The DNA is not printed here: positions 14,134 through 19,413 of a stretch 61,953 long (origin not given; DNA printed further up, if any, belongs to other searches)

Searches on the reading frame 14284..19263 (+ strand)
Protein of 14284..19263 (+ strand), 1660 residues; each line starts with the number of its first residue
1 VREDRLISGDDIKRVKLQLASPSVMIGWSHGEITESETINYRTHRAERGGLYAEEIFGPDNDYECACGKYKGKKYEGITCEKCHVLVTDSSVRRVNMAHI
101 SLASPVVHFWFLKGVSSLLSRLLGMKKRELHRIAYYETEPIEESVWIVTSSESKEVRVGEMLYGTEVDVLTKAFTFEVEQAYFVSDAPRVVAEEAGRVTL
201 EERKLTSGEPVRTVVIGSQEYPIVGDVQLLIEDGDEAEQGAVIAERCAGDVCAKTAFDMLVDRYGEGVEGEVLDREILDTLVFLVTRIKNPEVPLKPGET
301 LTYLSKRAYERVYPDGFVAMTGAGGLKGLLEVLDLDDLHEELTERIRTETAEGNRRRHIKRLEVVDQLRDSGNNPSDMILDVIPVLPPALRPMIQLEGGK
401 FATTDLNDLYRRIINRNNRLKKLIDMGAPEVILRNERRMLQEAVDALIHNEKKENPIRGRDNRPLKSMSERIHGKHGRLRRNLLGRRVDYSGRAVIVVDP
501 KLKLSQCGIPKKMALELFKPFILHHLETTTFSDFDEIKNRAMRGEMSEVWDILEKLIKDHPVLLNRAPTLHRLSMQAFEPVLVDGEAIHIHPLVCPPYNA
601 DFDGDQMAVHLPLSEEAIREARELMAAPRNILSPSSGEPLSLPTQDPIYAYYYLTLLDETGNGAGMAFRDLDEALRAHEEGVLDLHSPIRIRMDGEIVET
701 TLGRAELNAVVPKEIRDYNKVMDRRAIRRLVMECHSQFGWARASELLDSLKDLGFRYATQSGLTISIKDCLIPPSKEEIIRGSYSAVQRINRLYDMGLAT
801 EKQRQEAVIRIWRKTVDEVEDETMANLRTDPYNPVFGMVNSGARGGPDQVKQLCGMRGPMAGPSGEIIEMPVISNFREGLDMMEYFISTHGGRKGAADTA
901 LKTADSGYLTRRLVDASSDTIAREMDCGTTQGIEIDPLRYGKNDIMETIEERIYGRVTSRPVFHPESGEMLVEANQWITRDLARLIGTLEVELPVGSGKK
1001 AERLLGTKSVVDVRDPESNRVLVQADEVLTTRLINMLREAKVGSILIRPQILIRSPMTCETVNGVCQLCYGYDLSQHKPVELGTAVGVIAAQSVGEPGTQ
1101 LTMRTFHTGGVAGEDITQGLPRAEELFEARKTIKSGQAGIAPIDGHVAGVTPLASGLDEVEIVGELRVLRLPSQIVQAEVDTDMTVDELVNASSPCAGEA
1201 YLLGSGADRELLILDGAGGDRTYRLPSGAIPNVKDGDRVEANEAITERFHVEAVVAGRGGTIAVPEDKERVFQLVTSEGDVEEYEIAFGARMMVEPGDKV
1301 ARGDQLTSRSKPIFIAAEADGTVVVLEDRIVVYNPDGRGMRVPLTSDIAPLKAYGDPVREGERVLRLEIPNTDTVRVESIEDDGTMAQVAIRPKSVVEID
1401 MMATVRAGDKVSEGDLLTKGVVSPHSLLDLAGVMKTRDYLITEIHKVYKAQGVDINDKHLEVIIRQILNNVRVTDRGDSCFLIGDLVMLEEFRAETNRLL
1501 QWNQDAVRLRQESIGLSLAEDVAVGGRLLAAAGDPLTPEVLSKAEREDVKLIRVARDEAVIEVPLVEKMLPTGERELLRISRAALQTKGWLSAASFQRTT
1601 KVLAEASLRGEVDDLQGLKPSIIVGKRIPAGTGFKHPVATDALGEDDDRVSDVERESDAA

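Call 13: search_protein_families(library=pfam, proteins=[window:14284-19263:+], max_evalue=0.01)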
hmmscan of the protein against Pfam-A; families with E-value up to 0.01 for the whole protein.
window:14284-19263:+ (1660 aa): 9 families
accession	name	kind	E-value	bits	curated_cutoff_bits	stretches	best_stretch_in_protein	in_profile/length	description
PF04998.22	RNA_pol_Rpb1_5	-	2.2e-64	217.9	28.5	1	879-1479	1-257/267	RNA polymerase Rpb1, domain 5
PF04997.17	RNA_pol_Rpb1_1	-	3.3e-64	217.6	39.7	2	354-483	178-312/312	RNA polymerase Rpb1, domain 1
PF00623.25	RNA_pol_Rpb1_2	-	6.3e-39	134.3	25.3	2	540-626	79-165/166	RNA polymerase Rpb1, domain 2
PF04983.23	RNA_pol_Rpb1_3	-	4.6e-21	75.8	28.9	1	630-770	1-162/162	RNA polymerase Rpb1, domain 3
PF05000.22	RNA_pol_Rpb1_4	-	1.9e-12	47.4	24.8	1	800-870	2-100/107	RNA polymerase Rpb1, domain 4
PF05896.17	NQRA_N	-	0.00013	22.5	25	0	1378-1418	17-57/94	NqrA N-terminal barrel-sandwich hybrid domain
PF01333.25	Apocytochr_F_C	-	0.0015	19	30.4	0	1252-1308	6-62/118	Apocytochrome F, C-terminal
PF13375.12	RnfC_N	-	0.0049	17.3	25.6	0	1290-1331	42-85/101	RnfC Barrel sandwich hybrid domain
PF00364.28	Biotin_lipoyl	-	0.0055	17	22.1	0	1289-1306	16-33/73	Biotin-requiring enzyme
